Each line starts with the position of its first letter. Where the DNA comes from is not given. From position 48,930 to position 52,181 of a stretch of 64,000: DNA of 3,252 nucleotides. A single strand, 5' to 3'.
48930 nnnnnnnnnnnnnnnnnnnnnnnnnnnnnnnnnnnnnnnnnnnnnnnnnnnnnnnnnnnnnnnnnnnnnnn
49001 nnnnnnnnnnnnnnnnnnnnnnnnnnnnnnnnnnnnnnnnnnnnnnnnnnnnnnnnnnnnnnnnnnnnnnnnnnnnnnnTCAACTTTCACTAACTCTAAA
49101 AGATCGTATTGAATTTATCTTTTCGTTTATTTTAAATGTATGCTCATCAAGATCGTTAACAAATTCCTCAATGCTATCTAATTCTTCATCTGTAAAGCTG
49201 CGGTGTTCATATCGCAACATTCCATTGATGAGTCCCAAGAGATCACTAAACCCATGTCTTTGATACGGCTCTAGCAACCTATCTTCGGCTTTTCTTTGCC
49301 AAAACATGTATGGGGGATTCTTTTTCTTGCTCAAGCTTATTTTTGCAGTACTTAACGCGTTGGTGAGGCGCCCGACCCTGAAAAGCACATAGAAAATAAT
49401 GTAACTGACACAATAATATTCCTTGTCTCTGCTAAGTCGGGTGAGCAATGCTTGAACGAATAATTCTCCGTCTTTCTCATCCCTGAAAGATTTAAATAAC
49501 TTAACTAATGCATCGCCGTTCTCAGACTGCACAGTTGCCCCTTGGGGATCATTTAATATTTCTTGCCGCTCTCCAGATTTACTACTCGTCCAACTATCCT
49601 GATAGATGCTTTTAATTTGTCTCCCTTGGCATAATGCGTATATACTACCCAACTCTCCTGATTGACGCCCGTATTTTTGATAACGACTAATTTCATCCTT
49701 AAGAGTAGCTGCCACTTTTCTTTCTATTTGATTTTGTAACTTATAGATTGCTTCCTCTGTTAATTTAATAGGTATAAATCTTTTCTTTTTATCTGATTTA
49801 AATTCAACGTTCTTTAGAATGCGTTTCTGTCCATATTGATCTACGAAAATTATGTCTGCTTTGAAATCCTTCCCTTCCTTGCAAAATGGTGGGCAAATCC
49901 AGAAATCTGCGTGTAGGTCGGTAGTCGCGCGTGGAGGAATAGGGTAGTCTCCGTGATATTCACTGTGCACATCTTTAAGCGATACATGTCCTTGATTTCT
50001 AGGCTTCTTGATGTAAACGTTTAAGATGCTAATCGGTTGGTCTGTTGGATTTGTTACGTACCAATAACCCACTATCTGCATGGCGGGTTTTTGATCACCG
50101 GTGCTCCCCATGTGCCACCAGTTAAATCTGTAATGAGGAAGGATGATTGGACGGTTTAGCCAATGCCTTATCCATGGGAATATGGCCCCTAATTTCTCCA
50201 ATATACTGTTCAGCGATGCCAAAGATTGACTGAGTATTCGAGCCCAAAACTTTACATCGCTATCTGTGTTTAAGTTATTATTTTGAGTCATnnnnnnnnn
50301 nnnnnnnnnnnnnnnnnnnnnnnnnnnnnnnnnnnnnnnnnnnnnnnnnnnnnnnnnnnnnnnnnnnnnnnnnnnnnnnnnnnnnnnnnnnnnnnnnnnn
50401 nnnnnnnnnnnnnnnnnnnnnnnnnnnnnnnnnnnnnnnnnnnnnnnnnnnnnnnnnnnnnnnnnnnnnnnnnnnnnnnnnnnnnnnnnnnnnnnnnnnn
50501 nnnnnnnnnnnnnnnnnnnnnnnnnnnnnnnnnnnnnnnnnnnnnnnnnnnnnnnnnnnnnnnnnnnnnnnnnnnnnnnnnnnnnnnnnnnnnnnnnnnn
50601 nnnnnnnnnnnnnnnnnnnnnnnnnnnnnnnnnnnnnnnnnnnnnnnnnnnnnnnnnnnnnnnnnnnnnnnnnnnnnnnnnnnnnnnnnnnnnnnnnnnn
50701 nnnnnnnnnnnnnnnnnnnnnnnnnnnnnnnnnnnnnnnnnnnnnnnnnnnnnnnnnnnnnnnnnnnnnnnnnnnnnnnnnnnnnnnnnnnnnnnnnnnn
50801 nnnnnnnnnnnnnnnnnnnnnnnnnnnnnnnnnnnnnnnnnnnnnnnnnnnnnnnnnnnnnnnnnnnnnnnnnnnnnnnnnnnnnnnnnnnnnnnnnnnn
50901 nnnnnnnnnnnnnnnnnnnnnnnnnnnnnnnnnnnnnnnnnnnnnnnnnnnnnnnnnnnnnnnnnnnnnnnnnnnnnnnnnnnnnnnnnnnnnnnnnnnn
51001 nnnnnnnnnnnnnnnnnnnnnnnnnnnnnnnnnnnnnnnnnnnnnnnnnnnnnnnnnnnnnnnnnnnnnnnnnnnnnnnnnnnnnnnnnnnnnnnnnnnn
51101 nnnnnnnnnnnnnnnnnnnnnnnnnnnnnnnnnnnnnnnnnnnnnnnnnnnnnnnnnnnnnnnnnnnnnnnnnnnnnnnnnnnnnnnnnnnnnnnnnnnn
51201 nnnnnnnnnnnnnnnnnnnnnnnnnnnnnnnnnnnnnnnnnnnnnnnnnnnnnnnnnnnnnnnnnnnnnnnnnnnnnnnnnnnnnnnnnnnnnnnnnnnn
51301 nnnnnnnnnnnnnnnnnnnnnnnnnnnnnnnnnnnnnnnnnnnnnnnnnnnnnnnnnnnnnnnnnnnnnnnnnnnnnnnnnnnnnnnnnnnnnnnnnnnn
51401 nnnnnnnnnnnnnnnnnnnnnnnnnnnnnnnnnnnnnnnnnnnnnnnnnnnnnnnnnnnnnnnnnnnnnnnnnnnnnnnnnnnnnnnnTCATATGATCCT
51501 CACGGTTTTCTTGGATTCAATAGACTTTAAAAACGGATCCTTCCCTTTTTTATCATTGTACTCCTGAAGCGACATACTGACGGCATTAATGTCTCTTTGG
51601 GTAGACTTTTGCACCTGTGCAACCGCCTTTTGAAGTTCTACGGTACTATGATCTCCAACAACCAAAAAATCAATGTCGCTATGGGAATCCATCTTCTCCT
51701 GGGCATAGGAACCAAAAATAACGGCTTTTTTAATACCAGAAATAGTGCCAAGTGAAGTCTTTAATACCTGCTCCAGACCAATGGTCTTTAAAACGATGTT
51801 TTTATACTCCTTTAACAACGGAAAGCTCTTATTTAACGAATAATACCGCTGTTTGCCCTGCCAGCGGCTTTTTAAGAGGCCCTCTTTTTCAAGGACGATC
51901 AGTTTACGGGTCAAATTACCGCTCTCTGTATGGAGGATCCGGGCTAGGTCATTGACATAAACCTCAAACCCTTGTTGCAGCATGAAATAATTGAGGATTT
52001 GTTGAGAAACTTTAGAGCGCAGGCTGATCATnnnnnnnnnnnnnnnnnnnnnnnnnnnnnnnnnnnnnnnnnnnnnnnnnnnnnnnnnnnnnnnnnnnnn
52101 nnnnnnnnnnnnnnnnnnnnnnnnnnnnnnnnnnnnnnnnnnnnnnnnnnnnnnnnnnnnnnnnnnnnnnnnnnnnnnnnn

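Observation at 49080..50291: Orphan 403-aa two-part protein, candidate effector of a new defense or abortive-infection system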

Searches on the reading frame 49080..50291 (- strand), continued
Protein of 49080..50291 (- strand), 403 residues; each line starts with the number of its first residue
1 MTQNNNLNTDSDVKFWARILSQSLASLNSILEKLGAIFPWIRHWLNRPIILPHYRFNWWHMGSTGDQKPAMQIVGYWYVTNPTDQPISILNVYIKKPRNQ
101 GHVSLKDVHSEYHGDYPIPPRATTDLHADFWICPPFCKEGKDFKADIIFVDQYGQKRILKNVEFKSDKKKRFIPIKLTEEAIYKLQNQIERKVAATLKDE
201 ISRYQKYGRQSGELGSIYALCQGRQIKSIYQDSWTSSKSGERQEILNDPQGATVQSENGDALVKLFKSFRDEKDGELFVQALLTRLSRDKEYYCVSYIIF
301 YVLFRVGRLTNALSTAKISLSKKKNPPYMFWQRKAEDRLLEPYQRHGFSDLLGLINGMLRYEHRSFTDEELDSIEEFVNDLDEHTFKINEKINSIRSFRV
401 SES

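Call 88: search_protein_families(library=padloc, proteins=[P0209, L025:42-320:+, L025:2090-2395:-, L003:11356-12417:+, L024:842-1879:+, L039:11028-11516:+, L004:11805-13037:+, L004:8389-9222:-], max_evalue=0.001)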
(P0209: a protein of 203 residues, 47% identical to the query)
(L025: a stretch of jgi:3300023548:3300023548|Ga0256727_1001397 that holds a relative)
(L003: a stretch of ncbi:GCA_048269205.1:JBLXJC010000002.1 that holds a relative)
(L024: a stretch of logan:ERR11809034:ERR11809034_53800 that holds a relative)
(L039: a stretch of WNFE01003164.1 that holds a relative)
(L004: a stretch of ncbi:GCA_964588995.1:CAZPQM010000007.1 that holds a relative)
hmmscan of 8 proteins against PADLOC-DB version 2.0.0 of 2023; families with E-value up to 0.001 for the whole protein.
P0209 (203 aa): 0 families

L025:42-320:+ (92 aa): 0 families

L025:2090-2395:- (101 aa): 0 families

L003:11356-12417:+ (353 aa): 0 families

L024:842-1879:+ (345 aa): 1 family
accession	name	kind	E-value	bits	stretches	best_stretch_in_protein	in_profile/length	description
PDLC01882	CARF4--CARF_PDDEXK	-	1.4e-05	21.8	1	233-313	477-555/569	-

L039:11028-11516:+ (162 aa): 0 families

L004:11805-13037:+ (410 aa): 0 families

L004:8389-9222:- (277 aa): 0 families

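Call 89: search_protein_families(library=pfam, proteins=[L031:9585-9824:-, L031:9241-9498:-, L031:8763-9032:-, L039:8664-8939:-, L039:11028-11516:+, L014:2178-2699:+, L014:335-706:+, L032:2576-3061:-, L028:1525-1917:+, L035:4965-5237:+], max_evalue=0.001)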
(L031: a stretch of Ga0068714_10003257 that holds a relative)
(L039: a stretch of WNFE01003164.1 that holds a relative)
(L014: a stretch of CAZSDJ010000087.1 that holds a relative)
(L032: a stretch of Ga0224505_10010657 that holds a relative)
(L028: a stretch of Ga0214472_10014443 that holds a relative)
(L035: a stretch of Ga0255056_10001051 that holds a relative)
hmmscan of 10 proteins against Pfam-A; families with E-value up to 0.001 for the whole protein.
L031:9585-9824:- (79 aa): 0 families

L031:9241-9498:- (85 aa): 0 families

L031:8763-9032:- (89 aa): 4 families
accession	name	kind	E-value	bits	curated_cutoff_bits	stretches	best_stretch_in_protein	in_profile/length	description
PF05899.18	Cupin_3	-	3.8e-24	84.6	23.5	1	17-86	4-74/74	EutQ-like cupin domain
PF06249.18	EutQ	-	1.7e-06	28.3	21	1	29-86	86-143/152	Ethanolamine utilisation protein EutQ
PF07883.17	Cupin_2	-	9.5e-05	22.5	27.2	1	38-72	18-52/70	Cupin domain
PF22200.2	ExsA_N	-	0.00031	21.6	27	1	43-79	5-41/136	ExsA N-terminal regulatory domain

L039:8664-8939:- (91 aa): 0 families

L039:11028-11516:+ (162 aa): 0 families

L014:2178-2699:+ (173 aa): 0 families

L014:335-706:+ (123 aa): 0 families

L032:2576-3061:- (161 aa): 2 families
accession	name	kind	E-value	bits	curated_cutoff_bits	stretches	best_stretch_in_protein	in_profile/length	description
PF13482.12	RNase_H_2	-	1.8e-43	148.8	22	1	3-158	1-164/165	RNase_H superfamily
PF03104.25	DNA_pol_B_exo1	-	0.00011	22.1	23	1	51-75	154-180/242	DNA polymerase family B, exonuclease domain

L028:1525-1917:+ (130 aa): 0 families

L035:4965-5237:+ (90 aa): 0 families

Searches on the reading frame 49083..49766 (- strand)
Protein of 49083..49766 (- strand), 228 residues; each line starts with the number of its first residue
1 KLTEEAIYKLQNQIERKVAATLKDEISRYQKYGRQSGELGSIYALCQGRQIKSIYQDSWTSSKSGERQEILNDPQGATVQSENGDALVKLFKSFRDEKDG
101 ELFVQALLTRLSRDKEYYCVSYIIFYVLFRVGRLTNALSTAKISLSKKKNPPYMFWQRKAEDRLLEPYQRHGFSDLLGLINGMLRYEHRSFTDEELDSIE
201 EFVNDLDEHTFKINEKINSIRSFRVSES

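Call 66: predict_structure(alignment_id=A4)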
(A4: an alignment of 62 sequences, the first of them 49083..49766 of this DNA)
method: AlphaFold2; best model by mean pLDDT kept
length: 228 residues; sequences in the alignment: 62
mean_pLDDT: 93.2   pTM: 0.91
mean pLDDT of the five models: 93.2, 93.2, 92.5, 92.2, 91.7
residues with pLDDT >= 90: 183; 70-90: 34; 50-70: 11; < 50: 0
segments of 3 or more residues with pLDDT < 50: none
pLDDT, mean of each block of 10 residues (from residue 1): 93 98 98 95 96 82 79 92 99 98 98 97 99 98 91 68 86 97 97 98 94 95 94
secondary structure, 60 per line:
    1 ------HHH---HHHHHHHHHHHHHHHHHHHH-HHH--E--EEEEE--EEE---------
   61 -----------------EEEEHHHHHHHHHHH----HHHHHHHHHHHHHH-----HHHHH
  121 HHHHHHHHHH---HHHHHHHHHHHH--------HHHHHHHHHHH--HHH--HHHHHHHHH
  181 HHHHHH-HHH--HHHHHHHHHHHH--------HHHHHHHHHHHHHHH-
elements in order: H13-32 E42-46 E49-51 E78-81 H82-92 H97-110 H116-130 H134-145 H154-164 H172-186 H193-204 H213-227

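Call 69: fold_search(model_id=the predicted structure, library=pdb)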
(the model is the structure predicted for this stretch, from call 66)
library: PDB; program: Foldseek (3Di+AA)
matches with E <= 10: 385; with E <= 0.001: 0
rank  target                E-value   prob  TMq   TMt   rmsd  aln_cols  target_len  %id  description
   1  9gjn_A                3.1e-01  0.16  0.19  0.07  18.1       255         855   14  ERAP1 in complex with 1-[2-(3-oxo-3,4-dihydro-2H-1,4-benzothiazin-4-yl)acetamido]cyclohexane-1-carboxylic acid (released 2025-01-22)
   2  5cwh                  4.2e-01  0.51  0.25  0.32  13.2       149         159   13  Crystal structure of de novo designed helical repeat protein DHR14 (released 2015-12-16)
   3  9gk6                  4.9e-01  0.16  0.19  0.06  18.8       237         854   12  ERAP1 in complex with 1-[2-(6-chloro-3-oxo-3,4-dihydro-2H-1,4-benzothiazin-4-yl)acetamido]cyclohexane-1-carboxylic acid (released 2025-01-22)
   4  8k83_B                5.4e-01  0.25  0.23  0.28  11.9       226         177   10  De novo design protein -N2 (released 2024-07-31)
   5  5mfd_G                5.6e-01  0.20  0.19  0.14  15.8       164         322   14  Designed armadillo repeat protein YIIIM''6AII in complex with pD_(KR)5 (released 2017-07-19)
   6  9gke                  5.6e-01  0.15  0.19  0.06  18.6       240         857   11  ERAP1 in complex with 1-[2-(2-oxo-5-phenyl-2,3-dihydro-1,3-benzothiazol-3-yl)acetamido]cyclohexane-1-carboxylic acid (released 2025-01-22)
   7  4db9_A                5.6e-01  0.11  0.15  0.16  16.1       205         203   10  Designed Armadillo repeat protein (YIIIM3AIII) (released 2012-05-16)
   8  5mfd_A                5.6e-01  0.11  0.14  0.12  13.1       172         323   12  Designed armadillo repeat protein YIIIM''6AII in complex with pD_(KR)5 (released 2017-07-19)
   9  8e0o_C                5.9e-01  0.16  0.19  0.23  13.0       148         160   17  Heterotrimeric variant of tcTRP9, hetBGL03-15-18 (released 2023-04-12)
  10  5k7v_A                6.5e-01  0.28  0.24  0.21   9.9       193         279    9  Computational Design of Self-Assembling Cyclic Protein Homooligomers (released 2017-04-12)
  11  6b5b_B                6.8e-01  0.44  0.29  0.09   9.8       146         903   13  Cryo-EM structure of the NAIP5-NLRC4-flagellin inflammasome (released 2017-11-15)
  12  9k7u_A                6.8e-01  0.15  0.17  0.24  15.1       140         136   13  Crystal structure of designed zinc-induced heterodimer Heter-Zn2-HEHE-22 (released 2025-10-29)
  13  6u1s_A                7.2e-01  0.14  0.17  0.14  15.0       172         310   14  Cryo-EM structure of a de novo designed 16-helix transmembrane nanopore, TMHC8_R. (released 2020-08-19)
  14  9gjs                  7.2e-01  0.12  0.20  0.08  17.2       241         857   12  ERAP1 in complex with 1-[2-(6-bromo-3-oxo-3,4-dihydro-2H-1,4-benzoxazin-4-yl)acetamido]-4,4-difluorocyclohexane-1-carbox (released 2025-01-22)
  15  4db8_B                7.2e-01  0.09  0.14  0.13  15.5       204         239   14  Designed Armadillo-repeat Protein (released 2012-05-16)
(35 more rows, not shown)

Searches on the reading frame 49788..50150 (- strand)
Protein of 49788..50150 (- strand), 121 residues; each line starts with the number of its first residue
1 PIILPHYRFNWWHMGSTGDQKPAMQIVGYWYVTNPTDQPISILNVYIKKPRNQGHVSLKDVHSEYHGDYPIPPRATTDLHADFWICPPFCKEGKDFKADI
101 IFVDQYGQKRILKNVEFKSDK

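Call 39: find_homologous_proteins(query=A2, max_evalue=0.001)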
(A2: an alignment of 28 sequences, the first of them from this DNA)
Query A2 (28 sequences) (121 aa, profile of the alignment): 21 proteins with E <= 0.001 among 484 candidates.
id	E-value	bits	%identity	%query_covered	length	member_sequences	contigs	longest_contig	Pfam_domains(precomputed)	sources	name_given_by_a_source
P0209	6.3e-44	166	45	97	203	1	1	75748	-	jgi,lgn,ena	-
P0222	6.5e-44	166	52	93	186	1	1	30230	-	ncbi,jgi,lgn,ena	ncbi:MAG: hypothetical protein WC628_04260 [Candidatus Omnitrophota bacterium]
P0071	6.6e-44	166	69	100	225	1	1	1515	-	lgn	-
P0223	4.3e-43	164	52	89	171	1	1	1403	-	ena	-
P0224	2.2e-42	161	45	90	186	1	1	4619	-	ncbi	-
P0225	9.8e-41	156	49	89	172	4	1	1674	-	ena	-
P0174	6.3e-40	153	49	88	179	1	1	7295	-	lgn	-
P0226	2.9e-39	151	47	96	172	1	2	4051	-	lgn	-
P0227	4.3e-38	147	46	96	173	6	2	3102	-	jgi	jgi:hypothetical protein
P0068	6.5e-38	147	75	89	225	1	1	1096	-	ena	-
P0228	2.6e-37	145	44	98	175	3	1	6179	-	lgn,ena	-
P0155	3.4e-35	138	50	96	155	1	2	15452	-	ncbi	-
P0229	1.1e-32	130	44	88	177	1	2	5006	-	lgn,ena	-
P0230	2.0e-32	129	39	96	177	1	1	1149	-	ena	-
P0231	3.3e-30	122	68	75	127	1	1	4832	-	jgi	jgi:hypothetical protein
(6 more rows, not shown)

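Call 41: find_encoding_contigs(protein=P0222, flank=6000, max_places=2)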
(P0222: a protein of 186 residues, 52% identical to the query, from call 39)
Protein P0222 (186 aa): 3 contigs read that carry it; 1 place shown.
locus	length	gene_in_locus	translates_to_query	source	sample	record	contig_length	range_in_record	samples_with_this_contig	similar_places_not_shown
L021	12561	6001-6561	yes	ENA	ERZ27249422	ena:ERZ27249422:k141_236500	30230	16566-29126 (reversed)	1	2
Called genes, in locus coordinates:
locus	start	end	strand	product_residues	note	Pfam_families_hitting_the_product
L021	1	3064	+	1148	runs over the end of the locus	PF00176:SNF2-rel_dom, PF00270:DEAD, PF04851:ResIII, PF00271:Helicase_C, PF13020:NOV_C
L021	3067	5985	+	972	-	PF06634:DUF1156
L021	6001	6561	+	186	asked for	-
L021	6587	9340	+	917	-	PF04465:DUF499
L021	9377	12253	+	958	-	-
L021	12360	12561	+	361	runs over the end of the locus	PF13676:TIR_2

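Call 58: search_protein_families(library=padloc, proteins=[L021:3067-5985:+, L021:6587-9340:+, L021:9377-12253:+], max_evalue=0.00001)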
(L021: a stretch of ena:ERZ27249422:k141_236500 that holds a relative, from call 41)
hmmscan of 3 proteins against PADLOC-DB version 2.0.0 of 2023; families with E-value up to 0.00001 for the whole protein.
L021:3067-5985:+ (972 aa): 13 families
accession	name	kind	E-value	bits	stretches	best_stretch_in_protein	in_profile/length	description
PDLC00661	HmaB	-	1.9e-127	424.5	2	194-750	220-806/973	DNA-adenine methylase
PDLC00660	HmaB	-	5.2e-127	423.1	2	226-777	268-821/967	DNA-adenine methylase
PDLC03233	MTase_II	-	2.2e-56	189.8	1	142-732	122-704/731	Type II methyltransferase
PDLC03352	MTase_II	-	2.6e-46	156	3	346-558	372-599/1023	Type II methyltransferase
PDLC02189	DUF1156_MTase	-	2.4e-44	149.8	2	141-325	163-347/944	-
PDLC03314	MTase_II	-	5.2e-25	85.7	2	140-326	162-350/944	Type II methyltransferase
PDLC03312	MTase_II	-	4.6e-12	42.5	1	506-630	507-624/1344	Type II methyltransferase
PDLC02541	PglX|PglXI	-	2.9e-11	40.2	1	289-636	277-592/919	PglXI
PDLC03319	MTase_II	-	2.2e-09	34.7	0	514-634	281-390/503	Type II methyltransferase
PDLC03380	MTase_II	-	2.5e-08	31.6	0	508-605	246-332/393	Type II methyltransferase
PDLC03325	MTase_II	-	5.5e-08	30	0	144-184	94-134/426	Type II methyltransferase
PDLC03346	MTase_II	-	3e-07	26.6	1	509-656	592-725/1068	Type II methyltransferase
PDLC03367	MTase_II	-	1.2e-06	25.1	0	141-181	41-81/633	Type II methyltransferase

L021:6587-9340:+ (917 aa): 4 families
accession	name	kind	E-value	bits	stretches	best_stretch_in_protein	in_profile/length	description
PDLC00662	HmaC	-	3.4e-126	420.7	1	1-810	1-819/941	AAA+ ATPase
PDLC02192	DUF499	-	1.3e-29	100.7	1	46-672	35-631/1022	-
PDLC02779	SspC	-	5.8e-08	29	0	591-664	562-635/1054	SspC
PDLC02781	SspC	-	2.5e-07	26.9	0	599-664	569-634/1104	SspC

L021:9377-12253:+ (958 aa): 2 families
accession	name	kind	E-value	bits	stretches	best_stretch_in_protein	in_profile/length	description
PDLC02208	Ppl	-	3.3e-22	76.5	1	835-948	774-888/894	-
PDLC04135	mad3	-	1.6e-09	35.8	1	380-913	15-339/374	mads_3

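Call 88: search_protein_families(library=padloc, proteins=[L021:2-3064:+, P0222], max_evalue=0.001)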
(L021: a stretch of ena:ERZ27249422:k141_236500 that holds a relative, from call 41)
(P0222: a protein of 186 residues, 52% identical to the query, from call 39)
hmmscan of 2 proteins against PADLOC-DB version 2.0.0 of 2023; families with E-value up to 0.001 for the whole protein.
L021:2-3064:+ (1020 aa): 54 families (the best 25 are shown)
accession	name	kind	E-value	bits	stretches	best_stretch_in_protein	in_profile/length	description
PDLC00659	HmaA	-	3.6e-161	536.4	1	1-978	130-1131/1176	SNF2 helicase / DEAD-box helicase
PDLC02620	DrmD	-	4.6e-117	390.4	1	1-876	125-967/1060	DrmD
PDLC02500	BrxHI|BrxHII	-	4.2e-93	311.5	1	3-561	117-659/933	BrxHI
PDLC02621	DrmD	-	7.2e-87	290.6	1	1-867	146-1014/1040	DrmD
PDLC02504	BrxHI|BrxHII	-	6.2e-81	270.7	1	1-687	134-782/971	BrxHII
PDLC02572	DrmA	-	2.5e-57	192.6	1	1-511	143-665/1043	DrmA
PDLC02619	DrmD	-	6.4e-57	191.3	2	3-384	60-431/872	DrmD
PDLC02634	DrmD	-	4.6e-52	174.9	1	1-536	116-646/900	DrmD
PDLC02623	DrmD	-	1.5e-45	153.4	2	201-522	400-670/1040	DrmD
PDLC02632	DrmD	-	3.7e-45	152.6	1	1-483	148-634/662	DrmD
PDLC02633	DrmD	-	8.1e-38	127.9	1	1-487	150-642/839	DrmD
PDLC02840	DpdE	-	2.6e-33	113.4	2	3-158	186-322/1091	DpdE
PDLC02625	DrmD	-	1e-30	105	1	198-497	104-391/792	DrmD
PDLC02853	DpdE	-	2.5e-30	103.2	1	1-512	122-638/985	DpdE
PDLC02624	DrmD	-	6.5e-30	102.2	1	13-486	1-478/652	DrmD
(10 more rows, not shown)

P0222 (186 aa): 0 families

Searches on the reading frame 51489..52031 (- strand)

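Call 4: search_protein_families(library=pfam, proteins=[window:51489-52031:-], max_evalue=1)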
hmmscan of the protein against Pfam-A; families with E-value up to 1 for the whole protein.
window:51489-52031:- (180 aa): 6 families
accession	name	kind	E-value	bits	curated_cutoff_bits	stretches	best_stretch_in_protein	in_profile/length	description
PF01909.29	NTP_transf_2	-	2.2e-09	38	21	1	90-148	4-69/93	Nucleotidyltransferase domain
PF18765.7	Polbeta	-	8.7e-09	35.9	26.9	1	98-156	11-67/93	Polymerase beta, Nucleotidyltransferase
PF01047.28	MarR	-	0.0038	17.5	24.6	1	25-55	19-49/59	MarR family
PF22600.2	MTPAP-like_central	-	0.016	15.7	27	1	85-157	28-89/139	Poly(A) RNA polymerase, mitochondrial-like, central palm domain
PF14792.12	DNA_pol_B_palm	-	0.045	14.4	25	1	87-142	11-68/113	DNA polymerase beta palm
PF12802.13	MarR_2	-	0.2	12.3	27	1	21-54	17-51/61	MarR family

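Call 5: search_protein_families(library=padloc, proteins=[window:51489-52031:-], max_evalue=1)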
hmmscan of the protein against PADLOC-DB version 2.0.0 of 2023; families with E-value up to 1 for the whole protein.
window:51489-52031:- (180 aa): 17 families
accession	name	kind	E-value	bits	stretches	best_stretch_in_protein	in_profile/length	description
PDLC04368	PDC-M05A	-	1.1e-39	134.3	1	4-180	10-189/201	-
PDLC04372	PDC-M05A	-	5.1e-24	83.4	1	33-173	8-151/167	-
PDLC04370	PDC-M05A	-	2.5e-22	77.7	1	5-180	13-188/194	-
PDLC04369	PDC-M05A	-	3.7e-18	63.9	1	18-177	24-182/201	-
PDLC04371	PDC-M05A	-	5.7e-09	33.9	1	4-151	28-178/211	-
PDLC04903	PDC-S09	-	1.6e-07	29.6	1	100-173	26-103/108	-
PDLC04906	PDC-S09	-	2.4e-07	29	1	98-136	22-60/98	-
PDLC04904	PDC-S09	-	5.1e-07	27.9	1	94-138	19-65/104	-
PDLC04905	PDC-S09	-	1.4e-06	26.6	1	94-141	15-63/101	-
PDLC01438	Csa3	-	1.4e-06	26.6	1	4-112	145-223/305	"CAS-I,CAS-II,CAS-III,CAS-IV,CAS-V,CAS-VI; associated_signaling"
PDLC04902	PDC-S09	-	1.5e-06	26.4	1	97-139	18-59/97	-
PDLC01720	Csa3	-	3.4e-06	25.6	1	18-76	34-92/118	Csa3_1_CAS-I-II-III-IV-V-VI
PDLC01268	CasR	-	0.00016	19.7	1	10-68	127-178/179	"CAS-I,CAS-II,CAS-III,CAS-IV,CAS-V,CAS-VI; associated_signaling"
PDLC00769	Cyclase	-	0.00021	18.8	1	83-142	28-90/261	oligonucleotide-cyclase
PDLC01434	CasR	-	0.00026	18.9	1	9-68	130-184/191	"CAS-I,CAS-II,CAS-III,CAS-IV,CAS-V,CAS-VI; associated_signaling"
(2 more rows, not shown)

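Call 8: search_protein_families(library=ncbifam, proteins=[window:51489-52031:-], max_evalue=1)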
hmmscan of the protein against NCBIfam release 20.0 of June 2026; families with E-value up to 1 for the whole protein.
window:51489-52031:- (180 aa): 13 families
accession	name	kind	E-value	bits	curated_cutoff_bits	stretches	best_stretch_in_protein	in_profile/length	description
NF033788.1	HTH_metalloreg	subfamily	2.7e-08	33.5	55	1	17-68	19-70/77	metalloregulator ArsR/SmtB family transcription factor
NF047752.1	MntA_antitoxin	equivalog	8.5e-07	28.8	60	1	100-153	7-62/106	type VII toxin-antitoxin system MntA family adenylyltransferase antitoxin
TIGR01884.1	cas_HTH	subfamily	0.00041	19.8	60.2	1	10-68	145-200/202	CRISPR-associated CARF protein Csa3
NF007528.0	PRK10141.1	subfamily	0.0021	17.9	97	1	16-71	23-78/117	metalloregulator ArsR/SmtB family transcription factor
TIGR01219.1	Pmev_kin_ERG8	equivalog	0.0021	17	376.95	1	56-141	119-204/456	phosphomevalonate kinase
NF010209.0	PRK13676.1-1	equivalog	0.0068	17.1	130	1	9-35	80-106/113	YlbF/YmcA family competence regulator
NF040642.1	sulf_sens_BigR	equivalog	0.0068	16.5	155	1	23-68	33-78/95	sulfite-sensing transcriptional repressor BigR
NF052638.1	TransRegOhrRVib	equivalog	0.0079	15.9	200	1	10-56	38-85/141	transcriptional regulator OhrR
NF012212.1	ANT_9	subfamily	0.0082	15.4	340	1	100-136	21-57/249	aminoglycoside nucleotidyltransferase ANT(9)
NF006931.0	PRK09416.1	equivalog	0.0085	16.3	112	1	34-68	74-109/135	PadR family transcriptional regulator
NF051895.1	anti_phage_HalB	equivalog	0.031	13.9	190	1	105-130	4-29/211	anti-phage Hailong system nucleotidyltransferase HalB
NF033789.1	repress_SdpR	subfamily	0.032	14.1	100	1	23-69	21-67/79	autorepressor SdpR family transcription factor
NF041413.1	ArsR_Rv2640c_fam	equivalog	0.051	14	155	1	8-68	43-103/118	Rv2640c family ArsR-like transcriptional regulator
